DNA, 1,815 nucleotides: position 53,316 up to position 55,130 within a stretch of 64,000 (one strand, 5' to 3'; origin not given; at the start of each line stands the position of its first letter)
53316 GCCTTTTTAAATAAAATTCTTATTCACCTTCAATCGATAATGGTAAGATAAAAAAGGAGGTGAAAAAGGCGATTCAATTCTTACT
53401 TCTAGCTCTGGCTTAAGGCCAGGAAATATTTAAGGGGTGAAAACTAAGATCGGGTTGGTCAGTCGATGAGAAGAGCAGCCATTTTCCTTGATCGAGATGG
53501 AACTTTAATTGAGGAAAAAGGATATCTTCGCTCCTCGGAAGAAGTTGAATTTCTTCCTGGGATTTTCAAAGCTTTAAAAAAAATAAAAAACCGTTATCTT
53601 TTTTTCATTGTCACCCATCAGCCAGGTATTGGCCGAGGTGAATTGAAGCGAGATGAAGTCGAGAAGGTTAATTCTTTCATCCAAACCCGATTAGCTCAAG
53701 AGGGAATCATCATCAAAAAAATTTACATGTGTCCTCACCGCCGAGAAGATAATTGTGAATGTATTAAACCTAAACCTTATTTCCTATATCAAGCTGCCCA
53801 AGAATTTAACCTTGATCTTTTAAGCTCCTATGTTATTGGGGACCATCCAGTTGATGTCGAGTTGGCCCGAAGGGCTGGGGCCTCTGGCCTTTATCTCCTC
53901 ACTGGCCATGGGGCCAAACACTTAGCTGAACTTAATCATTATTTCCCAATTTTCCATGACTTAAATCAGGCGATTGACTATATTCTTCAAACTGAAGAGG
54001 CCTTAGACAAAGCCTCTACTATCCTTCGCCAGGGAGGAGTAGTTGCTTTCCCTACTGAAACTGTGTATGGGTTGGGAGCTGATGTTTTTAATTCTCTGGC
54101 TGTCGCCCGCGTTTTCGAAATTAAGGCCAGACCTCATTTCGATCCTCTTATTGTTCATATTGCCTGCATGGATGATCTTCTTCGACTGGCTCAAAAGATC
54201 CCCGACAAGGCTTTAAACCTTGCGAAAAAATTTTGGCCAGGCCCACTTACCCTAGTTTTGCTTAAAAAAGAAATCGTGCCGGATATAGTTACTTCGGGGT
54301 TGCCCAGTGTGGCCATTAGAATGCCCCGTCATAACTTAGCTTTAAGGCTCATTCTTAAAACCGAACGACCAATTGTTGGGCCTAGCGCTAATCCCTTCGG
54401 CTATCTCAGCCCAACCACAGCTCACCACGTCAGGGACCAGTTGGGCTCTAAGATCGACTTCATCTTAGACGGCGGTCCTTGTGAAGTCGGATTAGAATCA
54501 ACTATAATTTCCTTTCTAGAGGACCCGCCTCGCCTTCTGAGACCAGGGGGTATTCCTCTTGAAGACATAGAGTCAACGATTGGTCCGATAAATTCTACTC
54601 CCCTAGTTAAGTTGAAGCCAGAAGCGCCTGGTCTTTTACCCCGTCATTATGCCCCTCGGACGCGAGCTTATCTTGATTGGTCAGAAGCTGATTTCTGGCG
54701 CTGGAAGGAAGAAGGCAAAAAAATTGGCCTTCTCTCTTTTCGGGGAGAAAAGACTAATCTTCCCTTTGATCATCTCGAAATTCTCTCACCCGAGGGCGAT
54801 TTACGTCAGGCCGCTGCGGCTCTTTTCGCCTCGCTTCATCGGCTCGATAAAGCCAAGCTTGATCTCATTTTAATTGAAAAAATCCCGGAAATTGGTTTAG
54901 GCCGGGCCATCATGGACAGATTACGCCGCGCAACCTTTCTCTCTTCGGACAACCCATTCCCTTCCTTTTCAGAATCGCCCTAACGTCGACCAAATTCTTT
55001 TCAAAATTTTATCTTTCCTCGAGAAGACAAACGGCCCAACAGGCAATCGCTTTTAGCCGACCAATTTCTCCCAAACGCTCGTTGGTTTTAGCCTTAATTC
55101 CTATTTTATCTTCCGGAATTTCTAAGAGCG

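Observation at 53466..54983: In-frame fusion of a GmhB-like phosphatase to Sua5/TsaC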

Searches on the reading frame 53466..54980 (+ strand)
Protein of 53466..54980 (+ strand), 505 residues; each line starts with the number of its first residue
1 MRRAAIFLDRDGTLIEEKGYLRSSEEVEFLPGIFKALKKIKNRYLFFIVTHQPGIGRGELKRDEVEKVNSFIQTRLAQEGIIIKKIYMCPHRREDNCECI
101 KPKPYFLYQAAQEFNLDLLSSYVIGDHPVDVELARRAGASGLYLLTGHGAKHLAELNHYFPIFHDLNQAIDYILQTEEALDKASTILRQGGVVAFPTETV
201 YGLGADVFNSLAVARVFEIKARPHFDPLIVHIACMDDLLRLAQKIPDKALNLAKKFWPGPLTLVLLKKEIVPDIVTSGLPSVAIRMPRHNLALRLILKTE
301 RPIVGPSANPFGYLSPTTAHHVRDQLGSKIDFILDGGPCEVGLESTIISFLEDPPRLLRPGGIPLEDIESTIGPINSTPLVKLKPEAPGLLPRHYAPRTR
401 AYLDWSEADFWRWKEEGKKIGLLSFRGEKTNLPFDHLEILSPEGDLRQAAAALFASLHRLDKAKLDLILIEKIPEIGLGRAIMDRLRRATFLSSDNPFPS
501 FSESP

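Call 3: search_protein_families(library=pfam, proteins=[window:53466-54980:+], max_evalue=0.01)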
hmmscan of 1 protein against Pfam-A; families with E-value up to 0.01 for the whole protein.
window:53466-54980:+ (505 aa): 6 families
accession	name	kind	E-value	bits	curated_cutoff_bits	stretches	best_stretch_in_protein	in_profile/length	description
PF01300.24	Sua5_yciO_yrdC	-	3.2e-58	196.6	25.1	1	186-361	2-178/178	Telomere recombination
PF03481.19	Sua5_C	-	2.3e-26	93.4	22.9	1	363-489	1-134/136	Threonylcarbamoyl-AMP synthase, C-terminal domain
PF13242.12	Hydrolase_like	-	8e-09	35.7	22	1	100-155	3-59/75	HAD-hyrolase-like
PF00702.32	Hydrolase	-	6.9e-06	27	26.4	1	16-138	86-191/191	haloacid dehalogenase-like hydrolase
PF13419.12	HAD_2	-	1.8e-05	25.3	23.8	1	94-139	128-173/178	Haloacid dehalogenase-like hydrolase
PF12710.13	HAD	-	0.0013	19.6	27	1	30-135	86-189/189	haloacid dehalogenase-like hydrolase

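Call 4: search_protein_families(library=ncbifam, proteins=[window:53466-54980:+], max_evalue=0.01)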
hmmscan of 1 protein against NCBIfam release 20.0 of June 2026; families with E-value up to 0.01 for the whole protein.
window:53466-54980:+ (505 aa): 13 families
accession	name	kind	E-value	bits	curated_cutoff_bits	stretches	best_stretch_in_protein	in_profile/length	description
TIGR00057.1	TIGR00057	equivalog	4.1e-59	199.2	123.2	1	175-371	6-200/202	L-threonylcarbamoyladenylate synthase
NF006506.0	PRK08942.1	equivalog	5.5e-37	127.1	178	1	4-176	4-180/182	D-glycero-beta-D-manno-heptose 1,7-bisphosphate 7-phosphatase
TIGR01656.1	Histidinol-ppas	subfamily_domain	3e-36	124.5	84.15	1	5-141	2-142/149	histidinol-phosphate phosphatase domain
NF050049.1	HBPPhtaseGmhB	domain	3.1e-32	111.7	250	1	1-175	1-169/171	D-glycero-alpha-D-manno-heptose-1,7-bisphosphate 7-phosphatase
TIGR00213.1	GmhB_yaeD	subfamily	2.2e-30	105.6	149.6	1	4-135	2-140/176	D-glycero-beta-D-manno-heptose 1,7-bisphosphate 7-phosphatase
NF005264.0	PRK06769.1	equivalog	2e-26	92.8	217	1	3-174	4-172/175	HAD-IIIA family hydrolase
NF003937.0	PRK05446.1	equivalog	4.8e-26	91.6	443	1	2-144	2-148/355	bifunctional histidinol-phosphatase/imidazoleglycerol-phosphate dehydratase HisB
TIGR01662.1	HAD-SF-IIIA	subfamily_domain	9.7e-25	87.3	44.6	1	5-141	2-135/141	HAD-IIIA family hydrolase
TIGR01261.1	hisB_Nterm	equivalog_domain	1.2e-24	86.7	140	1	5-142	3-144/161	histidinol-phosphatase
NF007919.1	PRK10634.1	equivalog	1.4e-24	86.5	175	1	185-336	3-155/176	L-threonylcarbamoyladenylate synthase type 1 TsaC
NF009695.0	PRK13222.1-2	equivalog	0.00072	19.1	225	1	95-174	144-223/226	phosphoglycolate phosphatase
TIGR01449.2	PGP_bact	equivalog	0.0022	17.6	180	1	99-157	139-197/213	phosphoglycolate phosphatase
TIGR00143.1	hypF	equivalog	0.004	15.3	466.1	1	174-313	188-325/741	carbamoyltransferase HypF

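Call 5: find_homologous_proteins(query=window:53466-54980:+, max_evalue=1e-10)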
Query window:53466-54980:+ (505 aa): 8000 proteins with E <= 1e-10 among 8000 candidates; the best 120 are listed.
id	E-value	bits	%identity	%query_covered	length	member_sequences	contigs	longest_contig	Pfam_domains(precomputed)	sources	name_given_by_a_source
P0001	7.4e-268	908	77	100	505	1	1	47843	PF13419.13,PF01300.25,PF00702.33,PF03481.20,PF13242.13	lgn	-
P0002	1.8e-264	896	78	98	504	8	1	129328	PF13419.13,PF01300.25,PF00702.33,PF03481.20,PF13242.13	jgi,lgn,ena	-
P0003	1.4e-263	893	77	99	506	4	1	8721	PF01300.25,PF00702.33,PF03481.20,PF13242.13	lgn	-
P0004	5.5e-260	882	76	99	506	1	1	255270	PF01300.25,PF00702.33,PF03481.20,PF13242.13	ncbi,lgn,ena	-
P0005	2.1e-259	880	76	99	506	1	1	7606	PF13419.13,PF01300.25,PF00702.33,PF03481.20,PF13242.13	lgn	-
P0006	3.2e-234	797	70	98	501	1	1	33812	PF13419.13,PF01300.25,PF00702.33,PF03481.20,PF13242.13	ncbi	-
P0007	5.1e-228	776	67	100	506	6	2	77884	PF01300.25,PF03481.20,PF13242.13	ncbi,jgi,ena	-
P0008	3.2e-220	750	100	67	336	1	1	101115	PF01300.25,PF03481.20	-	-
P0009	9.0e-219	746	66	97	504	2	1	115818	PF01300.25,PF03481.20,PF13242.13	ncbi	-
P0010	8.2e-213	726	64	97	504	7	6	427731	PF13419.13,PF01300.25,PF00702.33,PF03481.20,PF13242.13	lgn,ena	-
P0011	6.9e-207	706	63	97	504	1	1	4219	PF01300.25,PF03481.20,PF13242.13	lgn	-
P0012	2.0e-197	675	61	96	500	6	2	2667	PF13419.13,PF01300.25,PF00702.33,PF03481.20,PF13242.13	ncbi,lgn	-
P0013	2.5e-197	675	62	97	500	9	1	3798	PF13419.13,PF01300.25,PF00702.33,PF03481.20,PF13242.13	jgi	jgi:L-threonylcarbamoyladenylate synthase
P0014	3.0e-197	675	62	97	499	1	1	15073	PF13419.13,PF01300.25,PF00702.33,PF03481.20,PF13242.13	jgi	jgi:L-threonylcarbamoyladenylate synthase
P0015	5.5e-193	661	60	98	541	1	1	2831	PF01300.25,PF00702.33,PF03481.20,PF13242.13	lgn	-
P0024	3.9e-185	635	58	98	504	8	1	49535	PF01300.25,PF03481.20,PF13242.13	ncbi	-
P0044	1.0e-166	574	54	96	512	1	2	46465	PF01300.25,PF00702.33,PF03481.20,PF13242.13,PF12710.14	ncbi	-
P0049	1.3e-165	570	53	97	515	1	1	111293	PF01300.25,PF00702.33,PF03481.20,PF13242.13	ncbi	-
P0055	9.1e-164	564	53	96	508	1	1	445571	PF01300.25,PF03481.20,PF13242.13,PF12710.14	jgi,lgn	jgi:L-threonylcarbamoyladenylate synthase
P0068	1.0e-160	554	53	97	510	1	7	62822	PF13419.13,PF01300.25,PF03481.20,PF13242.13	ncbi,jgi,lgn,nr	ncbi:MAG: threonylcarbamoyl-AMP synthase [Planctomycetes bacterium]|nr:threonylcarbamoyl-AMP synthas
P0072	1.3e-160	554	53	97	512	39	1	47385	PF01300.25,PF03481.20,PF13242.13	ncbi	-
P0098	1.2e-158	547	52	96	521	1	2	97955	PF01300.25,PF00702.33,PF03481.20,PF13242.13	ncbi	-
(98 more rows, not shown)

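Call 7: find_related_loci(query=window:53466-54980:+, collection=genome_contigs, flank=6000)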
Query window:53466-54980:+ (505 aa) in genome_contigs; peptide patterns used: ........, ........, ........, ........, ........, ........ (x = any residue, [..] = any of these).
599 stretches matched a pattern (row limit reached: there are more); 412 encode a relative of the query (tblastn E <= 1e-3); the best 80 are kept; 80 distinct loci.
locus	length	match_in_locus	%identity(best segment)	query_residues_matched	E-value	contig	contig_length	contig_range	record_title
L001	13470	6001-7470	66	1-490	0e+0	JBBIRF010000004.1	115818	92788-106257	MAG: Candidatus Aminicenantes bacterium isolate RSF170216_bin_343 NODE_194_length_115818_cov_6.477925, whole genome shot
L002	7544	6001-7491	47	5-489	4e-140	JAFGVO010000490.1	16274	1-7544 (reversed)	MAG: Deltaproteobacteria bacterium isolate ZodW_Metabat.174 k87_24733901, whole genome shotgun sequence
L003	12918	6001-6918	51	182-490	2e-93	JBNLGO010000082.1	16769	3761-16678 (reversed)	MAG: Cyclobacteriaceae bacterium isolate C1.bin.15.strict NODE_82_length_16769_cov_2.617961, whole genome shotgun sequen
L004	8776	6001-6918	52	182-490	1e-92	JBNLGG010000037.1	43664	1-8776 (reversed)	MAG: Cyclobacteriaceae bacterium isolate C1.bin.22.strict NODE_37_length_43664_cov_7.579209, whole genome shotgun sequen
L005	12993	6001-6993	47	166-490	2e-92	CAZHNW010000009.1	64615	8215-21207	MAG TPA_asm: uncultured Leptospirales bacterium isolate binchicken_co42_67 genome assembly, contig: NODE_273_length_6461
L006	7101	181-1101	50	183-491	3e-92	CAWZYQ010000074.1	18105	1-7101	MAG TPA_asm: uncultured Cytophagales bacterium isolate SRR948829_concoct_67 genome assembly, contig: ERZ2484278.545, who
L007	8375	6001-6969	46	158-490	9e-90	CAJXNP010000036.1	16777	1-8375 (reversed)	MAG TPA_asm: uncultured Cytophagales bacterium isolate SRR6201619_bin.14_MetaBAT_v2.12.1_MAG genome assembly, contig: NO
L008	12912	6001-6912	51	182-489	8e-88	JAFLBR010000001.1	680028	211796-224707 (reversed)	MAG: Cytophagales bacterium isolate UWPOB_CYTO2 gnl_X_AECHOMIF_1, whole genome shotgun sequence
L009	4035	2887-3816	50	179-489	2e-87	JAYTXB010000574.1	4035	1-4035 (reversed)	MAG: Schlesneria sp. isolate GFS_5889 GFS_5889_573, whole genome shotgun sequence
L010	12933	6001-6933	49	180-494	1e-86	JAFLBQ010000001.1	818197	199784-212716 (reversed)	MAG: Cytophagales bacterium isolate UWPOB_CYTO1 gnl_X_DGMGIFFD_1, whole genome shotgun sequence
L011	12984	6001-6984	46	160-490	4e-86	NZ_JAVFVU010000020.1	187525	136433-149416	Dyadobacter sp. LHD-138 LHD.138_ctg020, whole genome shotgun sequence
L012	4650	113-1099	51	167-490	2e-86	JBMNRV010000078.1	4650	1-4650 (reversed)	MAG: Kiritimatiellia bacterium isolate SBF912SR1HQ0009 scaffold_63541_c1, whole genome shotgun sequence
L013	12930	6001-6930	48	180-489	8e-86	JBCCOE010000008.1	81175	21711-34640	MAG: Bacteroidota bacterium isolate P01_C01_bin.97 k141_2588714_length_81175_cov_19.6066, whole genome shotgun sequence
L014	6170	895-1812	49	180-490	1e-85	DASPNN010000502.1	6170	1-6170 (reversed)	MAG TPA_asm: Chryseosolibacter sp. isolate SMAG_U12122 k141_303089, whole genome shotgun sequence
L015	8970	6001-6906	51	182-489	4e-85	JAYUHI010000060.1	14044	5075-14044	MAG: Bacteroidota bacterium isolate GFS_8370 GFS_8370_59, whole genome shotgun sequence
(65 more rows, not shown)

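Call 22: list_cluster_members(proteins=[P0004, P0006, P0007, P0009, P0012, P0024, P0044, P0049, P0072, P0098])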
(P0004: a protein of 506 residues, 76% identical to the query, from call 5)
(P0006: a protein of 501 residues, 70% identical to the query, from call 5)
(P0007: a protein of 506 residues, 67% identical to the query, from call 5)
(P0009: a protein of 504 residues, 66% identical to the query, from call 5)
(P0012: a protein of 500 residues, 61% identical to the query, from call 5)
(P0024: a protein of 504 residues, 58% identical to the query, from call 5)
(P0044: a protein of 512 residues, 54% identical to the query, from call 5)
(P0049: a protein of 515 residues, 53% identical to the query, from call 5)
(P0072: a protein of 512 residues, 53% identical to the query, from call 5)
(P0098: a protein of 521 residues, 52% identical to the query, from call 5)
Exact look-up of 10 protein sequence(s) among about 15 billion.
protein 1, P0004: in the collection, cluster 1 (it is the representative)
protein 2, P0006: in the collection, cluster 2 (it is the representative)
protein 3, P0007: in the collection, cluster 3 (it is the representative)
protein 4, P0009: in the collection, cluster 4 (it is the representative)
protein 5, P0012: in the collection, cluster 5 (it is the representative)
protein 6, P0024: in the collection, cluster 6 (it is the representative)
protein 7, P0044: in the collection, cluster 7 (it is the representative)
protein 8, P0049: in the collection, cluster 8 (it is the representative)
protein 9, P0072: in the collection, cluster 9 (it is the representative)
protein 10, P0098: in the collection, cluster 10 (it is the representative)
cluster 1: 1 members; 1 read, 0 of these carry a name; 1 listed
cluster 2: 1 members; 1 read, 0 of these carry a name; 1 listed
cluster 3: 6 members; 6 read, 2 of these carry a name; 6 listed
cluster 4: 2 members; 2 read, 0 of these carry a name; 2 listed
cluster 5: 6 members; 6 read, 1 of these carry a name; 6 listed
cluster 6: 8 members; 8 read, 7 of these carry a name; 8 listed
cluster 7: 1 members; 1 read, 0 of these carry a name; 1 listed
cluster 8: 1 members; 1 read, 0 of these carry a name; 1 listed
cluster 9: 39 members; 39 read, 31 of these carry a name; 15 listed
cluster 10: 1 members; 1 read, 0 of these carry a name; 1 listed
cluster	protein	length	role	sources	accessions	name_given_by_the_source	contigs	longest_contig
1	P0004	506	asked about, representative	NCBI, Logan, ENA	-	-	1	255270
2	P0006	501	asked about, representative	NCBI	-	-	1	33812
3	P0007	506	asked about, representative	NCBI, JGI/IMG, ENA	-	-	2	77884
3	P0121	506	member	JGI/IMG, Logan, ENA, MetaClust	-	\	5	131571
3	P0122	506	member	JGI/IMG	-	L-threonylcarbamoyladenylate synthase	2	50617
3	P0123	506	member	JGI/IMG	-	-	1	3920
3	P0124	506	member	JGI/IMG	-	-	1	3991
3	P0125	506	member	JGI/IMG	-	-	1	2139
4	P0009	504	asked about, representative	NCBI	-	-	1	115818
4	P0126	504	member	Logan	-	-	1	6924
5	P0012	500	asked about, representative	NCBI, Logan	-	-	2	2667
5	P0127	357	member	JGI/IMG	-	L-threonylcarbamoyladenylate synthase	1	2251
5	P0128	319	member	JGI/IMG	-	-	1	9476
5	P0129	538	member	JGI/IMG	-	-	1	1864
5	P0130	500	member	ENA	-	-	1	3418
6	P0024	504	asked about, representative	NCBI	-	-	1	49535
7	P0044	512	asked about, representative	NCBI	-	-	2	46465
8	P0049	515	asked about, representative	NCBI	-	-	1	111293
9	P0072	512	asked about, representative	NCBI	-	-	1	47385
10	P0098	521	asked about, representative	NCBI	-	-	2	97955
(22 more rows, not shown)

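Call 29: find_encoding_contigs(protein=P0068, flank=6000, max_places=3)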
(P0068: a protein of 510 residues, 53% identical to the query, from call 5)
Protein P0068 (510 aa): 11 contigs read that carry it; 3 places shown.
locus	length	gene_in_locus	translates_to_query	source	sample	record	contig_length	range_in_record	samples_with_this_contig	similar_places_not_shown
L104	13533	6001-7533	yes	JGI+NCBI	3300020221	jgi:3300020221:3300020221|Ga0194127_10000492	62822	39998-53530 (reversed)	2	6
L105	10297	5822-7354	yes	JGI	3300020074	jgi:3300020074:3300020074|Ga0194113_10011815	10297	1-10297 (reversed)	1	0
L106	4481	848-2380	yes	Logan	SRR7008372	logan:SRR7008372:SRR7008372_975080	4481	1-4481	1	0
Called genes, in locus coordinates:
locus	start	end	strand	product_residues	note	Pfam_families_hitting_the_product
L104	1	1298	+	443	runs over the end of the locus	PF01264:Chorismate_synt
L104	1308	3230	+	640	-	PF17297:PEPCK_N, PF00821:PEPCK_GTP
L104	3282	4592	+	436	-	PF00155:Aminotran_1_2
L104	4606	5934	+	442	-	PF00682:HMGL-like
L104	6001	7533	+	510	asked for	PF13419:HAD_2 (faint), PF13242:Hydrolase_like, PF01300:Sua5_yciO_yrdC, PF03481:Sua5_C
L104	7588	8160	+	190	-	PF25084:LbH_EIF2B (faint), PF25087:GMPPB_C (faint), PF00132:Hexapep (weak), PF14602:Hexapep_2 (faint)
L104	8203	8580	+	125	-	-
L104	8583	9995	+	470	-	PF00289:Biotin_carb_N, PF02655:ATP-grasp_3 (faint), PF02786:CPSase_L_D2, PF08443:RimK, PF02222:ATP-grasp, PF07478:Dala_Dala_lig_C, PF02785:Biotin_carb_C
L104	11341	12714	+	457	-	PF02321:OEP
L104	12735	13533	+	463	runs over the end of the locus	PF25973:BSH_CzcB, PF25893:HH_CzcB, PF25944:Beta-barrel_RND (weak), PF25954:Beta-barrel_RND_2, PF25975:CzcB_C, PF25989:YknX_C (weak)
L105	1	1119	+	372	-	?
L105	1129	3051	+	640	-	PF17297:PEPCK_N, PF00821:PEPCK_GTP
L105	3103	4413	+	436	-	PF00155:Aminotran_1_2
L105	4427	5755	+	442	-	PF00682:HMGL-like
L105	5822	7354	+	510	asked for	PF13419:HAD_2 (faint), PF13242:Hydrolase_like, PF01300:Sua5_yciO_yrdC, PF03481:Sua5_C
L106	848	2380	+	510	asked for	PF13419:HAD_2 (faint), PF13242:Hydrolase_like, PF01300:Sua5_yciO_yrdC, PF03481:Sua5_C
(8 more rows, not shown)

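Call 30: find_encoding_contigs(protein=P0055, flank=6000, max_places=2)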
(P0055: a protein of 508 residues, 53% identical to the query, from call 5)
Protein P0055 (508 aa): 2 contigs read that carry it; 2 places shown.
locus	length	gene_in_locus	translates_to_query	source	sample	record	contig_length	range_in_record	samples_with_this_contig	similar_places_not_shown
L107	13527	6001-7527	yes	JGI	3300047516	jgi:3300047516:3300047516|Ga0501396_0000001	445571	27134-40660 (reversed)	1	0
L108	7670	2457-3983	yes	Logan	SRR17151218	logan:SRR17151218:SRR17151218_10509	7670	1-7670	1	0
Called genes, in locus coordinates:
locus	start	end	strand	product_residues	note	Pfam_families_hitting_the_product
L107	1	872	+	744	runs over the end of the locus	-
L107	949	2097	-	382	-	PF13377:Peripla_BP_3, PF00165:HTH_AraC (faint), PF12833:HTH_18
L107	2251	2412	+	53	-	-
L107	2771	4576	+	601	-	PF17297:PEPCK_N, PF00821:PEPCK_GTP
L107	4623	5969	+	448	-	PF00155:Aminotran_1_2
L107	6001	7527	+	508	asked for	PF12710:HAD (weak), PF13242:Hydrolase_like, PF01300:Sua5_yciO_yrdC, PF03481:Sua5_C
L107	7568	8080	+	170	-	PF00731:AIRC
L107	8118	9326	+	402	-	PF07690:MFS_1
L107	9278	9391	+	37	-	-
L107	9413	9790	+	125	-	PF10057:MpsC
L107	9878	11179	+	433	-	PF00365:PFK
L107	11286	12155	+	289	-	PF03976:PPK2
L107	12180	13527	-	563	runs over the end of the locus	PF00749:tRNA-synt_1c, PF03950:tRNA-synt_1c_C, PF20974:tRNA-synt_1c_C2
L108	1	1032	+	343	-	?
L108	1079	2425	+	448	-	PF00155:Aminotran_1_2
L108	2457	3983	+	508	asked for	PF12710:HAD (weak), PF13242:Hydrolase_like, PF01300:Sua5_yciO_yrdC, PF03481:Sua5_C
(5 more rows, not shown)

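Call 31: find_encoding_contigs(protein=P0010, flank=6000, max_places=2)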
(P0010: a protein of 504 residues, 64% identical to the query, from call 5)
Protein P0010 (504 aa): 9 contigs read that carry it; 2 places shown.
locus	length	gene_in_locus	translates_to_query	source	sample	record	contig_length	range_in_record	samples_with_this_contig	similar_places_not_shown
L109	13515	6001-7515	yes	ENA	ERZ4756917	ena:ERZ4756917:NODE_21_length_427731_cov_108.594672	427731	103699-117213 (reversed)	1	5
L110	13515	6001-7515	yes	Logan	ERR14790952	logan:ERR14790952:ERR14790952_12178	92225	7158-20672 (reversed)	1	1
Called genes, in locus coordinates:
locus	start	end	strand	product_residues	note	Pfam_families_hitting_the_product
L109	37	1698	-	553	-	-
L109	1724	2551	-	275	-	PF07044:DUF1329 (faint), PF17131:TP_0789-like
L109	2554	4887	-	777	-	PF03176:MMPL, PF12349:Sterol-sensing, PF03176:MMPL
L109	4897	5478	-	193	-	PF00440:TetR_N, PF17932:TetR_C_24 (weak), PF17935:TetR_C_27 (weak)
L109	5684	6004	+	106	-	PF20116:DUF6506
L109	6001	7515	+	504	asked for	PF00702:Hydrolase (faint), PF13419:HAD_2 (faint), PF13242:Hydrolase_like, PF01300:Sua5_yciO_yrdC, PF03481:Sua5_C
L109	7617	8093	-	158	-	PF02542:YgbB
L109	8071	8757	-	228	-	PF01128:IspD, PF02348:CTP_transf_3 (weak), PF12804:NTP_transf_3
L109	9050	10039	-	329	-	PF01850:PIN (weak), PF13638:PIN_4 (weak), PF18477:PIN_9 (faint), PF01938:TRAM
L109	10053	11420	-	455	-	PF18073:Zn_ribbon_LapB, PF06745:ATPase, PF13481:AAA_25, PF13541:ChlI, PF05362:Lon_C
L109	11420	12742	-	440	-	PF02470:MlaD, PF28544:Helical_needle, PF27164:Aq_493_lipo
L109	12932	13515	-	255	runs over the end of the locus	PF00005:ABC_tran, PF13304:AAA_21 (faint)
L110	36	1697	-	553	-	-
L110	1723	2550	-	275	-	PF07044:DUF1329 (faint), PF17131:TP_0789-like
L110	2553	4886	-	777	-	PF03176:MMPL, PF12349:Sterol-sensing, PF03176:MMPL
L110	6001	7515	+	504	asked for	PF00702:Hydrolase (faint), PF13419:HAD_2 (faint), PF13242:Hydrolase_like, PF01300:Sua5_yciO_yrdC, PF03481:Sua5_C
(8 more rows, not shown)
